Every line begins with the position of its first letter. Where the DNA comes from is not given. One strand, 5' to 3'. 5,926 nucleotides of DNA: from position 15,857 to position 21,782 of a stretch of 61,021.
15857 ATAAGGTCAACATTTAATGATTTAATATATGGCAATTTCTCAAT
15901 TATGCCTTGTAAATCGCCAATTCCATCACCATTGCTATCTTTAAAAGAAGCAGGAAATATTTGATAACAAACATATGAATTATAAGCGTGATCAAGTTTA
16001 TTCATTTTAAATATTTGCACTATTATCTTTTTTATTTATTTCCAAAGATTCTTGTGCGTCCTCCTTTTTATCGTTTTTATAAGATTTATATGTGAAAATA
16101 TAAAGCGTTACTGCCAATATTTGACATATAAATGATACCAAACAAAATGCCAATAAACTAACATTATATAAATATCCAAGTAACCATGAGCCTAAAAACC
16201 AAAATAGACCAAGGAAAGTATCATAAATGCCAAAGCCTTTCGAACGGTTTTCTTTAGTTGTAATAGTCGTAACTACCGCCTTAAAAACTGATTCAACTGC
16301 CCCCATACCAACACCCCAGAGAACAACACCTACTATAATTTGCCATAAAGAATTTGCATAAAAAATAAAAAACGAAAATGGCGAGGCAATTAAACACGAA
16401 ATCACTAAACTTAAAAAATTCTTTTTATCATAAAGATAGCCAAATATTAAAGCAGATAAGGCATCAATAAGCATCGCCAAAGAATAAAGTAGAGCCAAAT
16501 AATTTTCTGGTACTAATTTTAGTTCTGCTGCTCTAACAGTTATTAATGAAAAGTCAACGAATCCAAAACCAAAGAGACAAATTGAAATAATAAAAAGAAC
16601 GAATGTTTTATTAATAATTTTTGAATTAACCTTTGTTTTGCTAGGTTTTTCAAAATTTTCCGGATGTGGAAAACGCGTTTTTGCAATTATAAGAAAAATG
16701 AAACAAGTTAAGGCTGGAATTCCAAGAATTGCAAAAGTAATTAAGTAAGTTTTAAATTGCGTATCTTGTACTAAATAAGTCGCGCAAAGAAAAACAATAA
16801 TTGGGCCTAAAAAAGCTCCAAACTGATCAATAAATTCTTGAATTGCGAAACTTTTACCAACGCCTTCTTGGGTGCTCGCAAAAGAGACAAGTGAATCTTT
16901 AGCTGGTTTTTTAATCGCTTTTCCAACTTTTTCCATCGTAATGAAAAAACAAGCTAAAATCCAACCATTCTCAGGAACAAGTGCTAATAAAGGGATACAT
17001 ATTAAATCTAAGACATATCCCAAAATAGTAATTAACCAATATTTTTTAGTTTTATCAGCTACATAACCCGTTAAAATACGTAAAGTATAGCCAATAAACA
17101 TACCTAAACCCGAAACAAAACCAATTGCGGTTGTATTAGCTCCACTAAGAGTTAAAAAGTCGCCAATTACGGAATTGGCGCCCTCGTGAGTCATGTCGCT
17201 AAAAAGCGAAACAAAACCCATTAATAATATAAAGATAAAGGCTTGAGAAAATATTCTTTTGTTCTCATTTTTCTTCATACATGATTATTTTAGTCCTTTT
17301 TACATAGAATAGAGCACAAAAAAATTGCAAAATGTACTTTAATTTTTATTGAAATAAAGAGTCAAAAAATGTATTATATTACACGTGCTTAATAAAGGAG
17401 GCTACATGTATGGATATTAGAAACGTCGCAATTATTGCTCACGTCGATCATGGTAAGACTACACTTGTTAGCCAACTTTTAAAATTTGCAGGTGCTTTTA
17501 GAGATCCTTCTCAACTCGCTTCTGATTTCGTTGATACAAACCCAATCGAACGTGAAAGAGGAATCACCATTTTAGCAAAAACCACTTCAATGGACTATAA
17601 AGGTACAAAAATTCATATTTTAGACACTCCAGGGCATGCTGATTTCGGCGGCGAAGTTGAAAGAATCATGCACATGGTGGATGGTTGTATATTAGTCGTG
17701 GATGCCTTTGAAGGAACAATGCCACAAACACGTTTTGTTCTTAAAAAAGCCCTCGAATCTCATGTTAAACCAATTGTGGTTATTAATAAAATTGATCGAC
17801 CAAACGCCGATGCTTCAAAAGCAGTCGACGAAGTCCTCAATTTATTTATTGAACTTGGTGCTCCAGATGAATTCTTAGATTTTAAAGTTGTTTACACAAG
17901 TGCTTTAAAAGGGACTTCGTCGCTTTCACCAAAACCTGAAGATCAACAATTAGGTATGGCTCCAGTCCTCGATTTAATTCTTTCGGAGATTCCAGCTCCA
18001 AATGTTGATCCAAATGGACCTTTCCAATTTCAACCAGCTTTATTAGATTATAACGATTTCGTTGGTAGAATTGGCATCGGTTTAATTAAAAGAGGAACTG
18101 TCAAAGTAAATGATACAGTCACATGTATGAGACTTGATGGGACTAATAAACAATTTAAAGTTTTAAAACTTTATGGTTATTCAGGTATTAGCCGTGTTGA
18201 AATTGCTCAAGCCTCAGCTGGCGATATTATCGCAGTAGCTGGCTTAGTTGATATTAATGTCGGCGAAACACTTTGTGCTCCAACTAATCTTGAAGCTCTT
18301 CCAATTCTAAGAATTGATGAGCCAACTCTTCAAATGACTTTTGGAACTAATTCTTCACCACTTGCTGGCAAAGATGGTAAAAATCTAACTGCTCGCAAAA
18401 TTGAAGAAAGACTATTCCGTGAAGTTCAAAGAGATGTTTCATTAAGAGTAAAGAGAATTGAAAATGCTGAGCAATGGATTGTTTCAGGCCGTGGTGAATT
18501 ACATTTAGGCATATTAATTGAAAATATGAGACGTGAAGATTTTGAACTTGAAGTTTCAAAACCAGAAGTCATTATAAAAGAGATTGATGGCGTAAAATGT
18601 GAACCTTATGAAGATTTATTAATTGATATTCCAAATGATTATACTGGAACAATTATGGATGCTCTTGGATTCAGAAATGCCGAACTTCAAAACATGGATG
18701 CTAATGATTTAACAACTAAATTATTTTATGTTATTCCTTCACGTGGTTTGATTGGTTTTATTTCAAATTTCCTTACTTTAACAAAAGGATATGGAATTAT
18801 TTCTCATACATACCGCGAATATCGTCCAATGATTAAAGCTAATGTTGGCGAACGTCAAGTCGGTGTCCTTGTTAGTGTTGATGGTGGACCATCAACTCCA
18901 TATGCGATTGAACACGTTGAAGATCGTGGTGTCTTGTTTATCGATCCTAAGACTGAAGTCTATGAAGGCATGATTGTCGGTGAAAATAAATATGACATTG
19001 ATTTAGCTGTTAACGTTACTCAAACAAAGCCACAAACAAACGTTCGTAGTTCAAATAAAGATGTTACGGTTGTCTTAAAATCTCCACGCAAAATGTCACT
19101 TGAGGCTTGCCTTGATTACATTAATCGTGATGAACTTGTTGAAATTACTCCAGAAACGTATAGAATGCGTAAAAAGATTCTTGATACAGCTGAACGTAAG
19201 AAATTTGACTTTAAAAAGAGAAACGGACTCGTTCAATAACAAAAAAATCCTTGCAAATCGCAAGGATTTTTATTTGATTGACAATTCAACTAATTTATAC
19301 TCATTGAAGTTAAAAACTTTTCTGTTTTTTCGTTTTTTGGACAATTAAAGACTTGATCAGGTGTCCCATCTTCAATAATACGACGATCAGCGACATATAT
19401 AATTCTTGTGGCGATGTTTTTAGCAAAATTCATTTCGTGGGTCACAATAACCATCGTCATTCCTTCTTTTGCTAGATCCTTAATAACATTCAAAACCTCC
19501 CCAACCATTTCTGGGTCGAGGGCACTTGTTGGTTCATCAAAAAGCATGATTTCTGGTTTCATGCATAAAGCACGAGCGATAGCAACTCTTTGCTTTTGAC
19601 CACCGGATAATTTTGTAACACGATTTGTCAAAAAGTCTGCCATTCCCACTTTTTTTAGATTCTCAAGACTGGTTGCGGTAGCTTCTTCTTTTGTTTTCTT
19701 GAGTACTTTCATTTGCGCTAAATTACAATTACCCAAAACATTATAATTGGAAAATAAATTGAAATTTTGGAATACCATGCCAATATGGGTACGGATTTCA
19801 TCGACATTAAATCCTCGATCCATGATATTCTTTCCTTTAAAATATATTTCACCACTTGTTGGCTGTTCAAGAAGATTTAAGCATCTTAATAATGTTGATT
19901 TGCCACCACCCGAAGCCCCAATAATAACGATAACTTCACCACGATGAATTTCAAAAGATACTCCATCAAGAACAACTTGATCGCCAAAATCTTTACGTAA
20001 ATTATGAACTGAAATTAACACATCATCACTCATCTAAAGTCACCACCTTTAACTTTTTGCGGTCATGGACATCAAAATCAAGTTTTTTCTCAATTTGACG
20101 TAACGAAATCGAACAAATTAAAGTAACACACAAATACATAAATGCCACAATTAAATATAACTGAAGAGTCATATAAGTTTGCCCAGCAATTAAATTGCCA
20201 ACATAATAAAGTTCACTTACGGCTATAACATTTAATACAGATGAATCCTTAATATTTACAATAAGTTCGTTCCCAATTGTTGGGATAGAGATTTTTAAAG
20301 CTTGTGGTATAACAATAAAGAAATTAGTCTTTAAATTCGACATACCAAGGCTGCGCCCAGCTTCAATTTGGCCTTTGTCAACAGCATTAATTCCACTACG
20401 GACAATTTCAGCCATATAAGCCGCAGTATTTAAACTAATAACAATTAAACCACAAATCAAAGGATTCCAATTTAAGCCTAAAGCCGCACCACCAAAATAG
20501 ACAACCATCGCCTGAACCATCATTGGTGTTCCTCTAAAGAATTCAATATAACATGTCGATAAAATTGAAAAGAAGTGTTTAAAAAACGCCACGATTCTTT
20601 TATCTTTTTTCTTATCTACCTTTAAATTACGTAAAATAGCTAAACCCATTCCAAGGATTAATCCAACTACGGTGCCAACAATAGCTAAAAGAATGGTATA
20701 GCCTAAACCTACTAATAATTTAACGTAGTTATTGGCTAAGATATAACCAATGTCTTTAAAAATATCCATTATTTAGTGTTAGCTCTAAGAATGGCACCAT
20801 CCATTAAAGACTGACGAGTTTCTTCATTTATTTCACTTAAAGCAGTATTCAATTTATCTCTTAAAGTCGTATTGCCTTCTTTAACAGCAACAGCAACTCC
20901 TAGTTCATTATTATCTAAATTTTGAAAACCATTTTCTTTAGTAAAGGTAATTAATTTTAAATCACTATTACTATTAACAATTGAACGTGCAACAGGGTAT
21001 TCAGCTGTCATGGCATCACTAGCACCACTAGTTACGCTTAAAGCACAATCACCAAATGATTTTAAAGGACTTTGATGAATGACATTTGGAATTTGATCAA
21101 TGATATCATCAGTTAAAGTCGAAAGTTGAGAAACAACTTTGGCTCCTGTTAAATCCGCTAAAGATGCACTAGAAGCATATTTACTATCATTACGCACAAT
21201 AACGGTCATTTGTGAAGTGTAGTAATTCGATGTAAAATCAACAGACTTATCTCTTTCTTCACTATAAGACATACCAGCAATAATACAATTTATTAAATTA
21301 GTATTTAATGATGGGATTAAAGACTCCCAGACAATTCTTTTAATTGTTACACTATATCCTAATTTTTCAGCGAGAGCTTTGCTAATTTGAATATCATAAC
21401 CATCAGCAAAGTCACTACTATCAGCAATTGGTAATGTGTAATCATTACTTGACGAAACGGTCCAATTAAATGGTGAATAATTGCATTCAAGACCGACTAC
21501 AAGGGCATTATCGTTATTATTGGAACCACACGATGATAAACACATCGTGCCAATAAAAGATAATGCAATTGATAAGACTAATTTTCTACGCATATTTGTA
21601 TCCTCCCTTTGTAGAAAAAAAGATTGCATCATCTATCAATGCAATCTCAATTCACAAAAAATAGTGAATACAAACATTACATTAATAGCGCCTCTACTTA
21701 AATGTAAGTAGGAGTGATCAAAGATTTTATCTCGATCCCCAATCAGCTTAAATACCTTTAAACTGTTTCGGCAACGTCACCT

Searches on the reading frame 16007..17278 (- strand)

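Call 23: search_protein_families(library=pfam, proteins=[window:16007-17278:-], max_evalue=0.00001)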
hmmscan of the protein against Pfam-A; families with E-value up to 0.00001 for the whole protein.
window:16007-17278:- (423 aa): 2 families
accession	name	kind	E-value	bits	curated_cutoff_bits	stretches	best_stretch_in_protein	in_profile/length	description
PF07690.21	MFS_1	-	1e-28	100.8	33.4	2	260-408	33-184/347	Major Facilitator Superfamily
PF12832.13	MFS_1_like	-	1.2e-09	38.1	25.2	1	39-372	23-363/373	MFS_1 like family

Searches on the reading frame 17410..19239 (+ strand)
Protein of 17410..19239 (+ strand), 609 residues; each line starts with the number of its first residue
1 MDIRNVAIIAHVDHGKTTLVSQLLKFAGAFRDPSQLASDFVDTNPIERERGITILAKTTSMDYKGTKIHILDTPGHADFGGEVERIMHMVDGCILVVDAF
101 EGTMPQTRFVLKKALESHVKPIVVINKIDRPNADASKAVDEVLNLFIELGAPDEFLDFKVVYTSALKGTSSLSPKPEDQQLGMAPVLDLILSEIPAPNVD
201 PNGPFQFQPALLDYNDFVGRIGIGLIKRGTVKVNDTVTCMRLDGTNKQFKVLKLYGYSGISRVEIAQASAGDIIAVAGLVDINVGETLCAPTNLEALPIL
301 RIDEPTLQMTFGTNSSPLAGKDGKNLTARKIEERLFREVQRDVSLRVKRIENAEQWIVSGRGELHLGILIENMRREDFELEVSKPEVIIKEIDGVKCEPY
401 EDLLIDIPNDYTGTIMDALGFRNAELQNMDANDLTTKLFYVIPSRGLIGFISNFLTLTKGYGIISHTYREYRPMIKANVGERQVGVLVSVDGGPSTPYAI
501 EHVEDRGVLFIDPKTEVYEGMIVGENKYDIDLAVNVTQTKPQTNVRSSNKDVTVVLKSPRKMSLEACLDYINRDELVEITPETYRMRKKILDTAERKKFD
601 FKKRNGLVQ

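Call 23: search_protein_families(library=pfam, proteins=[window:17410-19239:+], max_evalue=0.00001)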
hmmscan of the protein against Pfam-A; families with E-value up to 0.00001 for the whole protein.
window:17410-19239:+ (609 aa): 7 families
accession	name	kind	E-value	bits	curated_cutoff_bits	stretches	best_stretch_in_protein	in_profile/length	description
PF00009.33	GTP_EFTU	-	1.1e-53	182.1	26.5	1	2-195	2-187/188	Elongation factor Tu GTP binding domain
PF21018.2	BipA_C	-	6e-42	142.3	23.8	1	485-592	2-109/110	TypA/BipA C-terminal domain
PF00679.30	EFG_C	-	9.8e-18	64.4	27.9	1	396-474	2-81/89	Elongation factor G C-terminus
PF03144.31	GTP_EFTU_D2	-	2.5e-13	50.7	30.3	1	219-289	1-73/73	Elongation factor Tu domain 2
PF14492.12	EFG_III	-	4e-09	36.8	27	1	328-380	18-71/75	Elongation Factor G, domain III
PF22042.2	EF-G_D2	-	1.1e-07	32.3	27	1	214-290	11-83/84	Elongation factor G domain 2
PF01926.29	MMR_HSR1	-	9.9e-07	29.3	21.9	1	6-127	2-113/113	50S ribosome-binding GTPase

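Call 56: find_homologous_proteins(query=window:17410-19239:+, max_evalue=1e-100)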
Query window:17410-19239:+ (609 aa): 8000 proteins with E <= 1e-100 among 8000 candidates; the best 120 are listed.
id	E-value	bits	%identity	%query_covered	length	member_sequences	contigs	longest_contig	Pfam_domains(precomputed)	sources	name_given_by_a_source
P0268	0.0e+0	1362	100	100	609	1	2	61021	PF21018.3,PF01926.30,PF00679.31,PF14492.13,PF00009.34,PF03144.32,PF22042.3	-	-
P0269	0.0e+0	1151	84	100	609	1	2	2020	PF21018.3,PF01926.30,PF00679.31,PF14492.13,PF00009.34,PF03144.32,PF22042.3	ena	-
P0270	0.0e+0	1144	82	100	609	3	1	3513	PF21018.3,PF01926.30,PF00679.31,PF14492.13,PF00009.34,PF03144.32,PF22042.3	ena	-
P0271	0.0e+0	1110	80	100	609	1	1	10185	PF21018.3,PF01926.30,PF00679.31,PF14492.13,PF00009.34,PF03144.32,PF22042.3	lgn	-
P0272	0.0e+0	1070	78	99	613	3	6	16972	PF21018.3,PF01926.30,PF00679.31,PF14492.13,PF02421.25,PF00009.34,PF03144.32,PF22042.3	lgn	-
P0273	0.0e+0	1048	77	100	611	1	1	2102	PF21018.3,PF01926.30,PF00679.31,PF14492.13,PF00009.34,PF03144.32,PF22042.3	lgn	-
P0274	0.0e+0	1048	75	100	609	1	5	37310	PF21018.3,PF01926.30,PF00679.31,PF14492.13,PF00009.34,PF03144.32,PF22042.3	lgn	-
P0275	0.0e+0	1047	76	100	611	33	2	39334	PF21018.3,PF01926.30,PF00679.31,PF14492.13,PF00009.34,PF03144.32,PF22042.3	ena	-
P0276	0.0e+0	1045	76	100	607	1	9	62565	PF21018.3,PF01926.30,PF00679.31,PF14492.13,PF00009.34,PF03144.32,PF22042.3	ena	-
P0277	0.0e+0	1045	76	100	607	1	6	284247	PF21018.3,PF01926.30,PF00679.31,PF14492.13,PF00009.34,PF03144.32,PF22042.3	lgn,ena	-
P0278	0.0e+0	1045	76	100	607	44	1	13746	PF21018.3,PF01926.30,PF00679.31,PF14492.13,PF00009.34,PF03144.32,PF22042.3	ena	-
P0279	0.0e+0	1045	76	100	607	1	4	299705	PF21018.3,PF01926.30,PF00679.31,PF14492.13,PF00009.34,PF03144.32,PF22042.3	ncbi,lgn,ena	-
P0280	0.0e+0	1044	76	100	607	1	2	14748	PF21018.3,PF01926.30,PF00679.31,PF14492.13,PF00009.34,PF03144.32,PF22042.3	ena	-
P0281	0.0e+0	1041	76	100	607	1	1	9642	PF21018.3,PF01926.30,PF00679.31,PF14492.13,PF00009.34,PF03144.32,PF22042.3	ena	-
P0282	0.0e+0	1040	76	100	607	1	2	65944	PF21018.3,PF01926.30,PF00679.31,PF14492.13,PF00009.34,PF03144.32,PF22042.3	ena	-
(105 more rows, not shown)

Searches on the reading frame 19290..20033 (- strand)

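Call 23: search_protein_families(library=pfam, proteins=[window:19290-20033:-], max_evalue=0.00001)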
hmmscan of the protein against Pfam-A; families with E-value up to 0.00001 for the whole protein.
window:19290-20033:- (247 aa): 3 families
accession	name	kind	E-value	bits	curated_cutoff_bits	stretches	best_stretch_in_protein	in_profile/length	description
PF00005.33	ABC_tran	-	3.3e-38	131.8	25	1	22-170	1-137/137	ABC transporter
PF13304.12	AAA_21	-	4e-12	47.2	27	0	150-201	249-300/304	AAA domain, putative AbiEii toxin, Type IV TA system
PF02463.25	SMC_N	-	2.8e-07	30.6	40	1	33-210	25-207/220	RecF/RecN/SMC N terminal domain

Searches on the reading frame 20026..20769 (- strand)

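Call 54: search_protein_families(library=pfam, proteins=[window:20026-20769:-], max_evalue=0.00001)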
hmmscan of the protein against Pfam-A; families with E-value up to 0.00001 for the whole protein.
window:20026-20769:- (247 aa): 1 family
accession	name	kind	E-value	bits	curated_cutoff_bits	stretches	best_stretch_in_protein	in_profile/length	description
PF00528.27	BPD_transp_1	-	5.8e-20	72.2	26.4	1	60-230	8-182/184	Binding-protein-dependent transport system inner membrane component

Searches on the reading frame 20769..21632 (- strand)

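Call 23: search_protein_families(library=pfam, proteins=[window:20769-21632:-], max_evalue=0.00001)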
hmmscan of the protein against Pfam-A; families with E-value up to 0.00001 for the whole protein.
window:20769-21632:- (287 aa): 2 families
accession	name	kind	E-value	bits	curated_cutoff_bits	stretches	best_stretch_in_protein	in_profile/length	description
PF00497.25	SBP_bac_3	-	4.5e-25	88.4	26.4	1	71-272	16-121/132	Bacterial extracellular solute-binding proteins, family 3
PF10613.14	Lig_chan-Glu_bd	-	4.6e-06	27.2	30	0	88-148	54-113/115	Ligated ion channel L-glutamate- and glycine-binding site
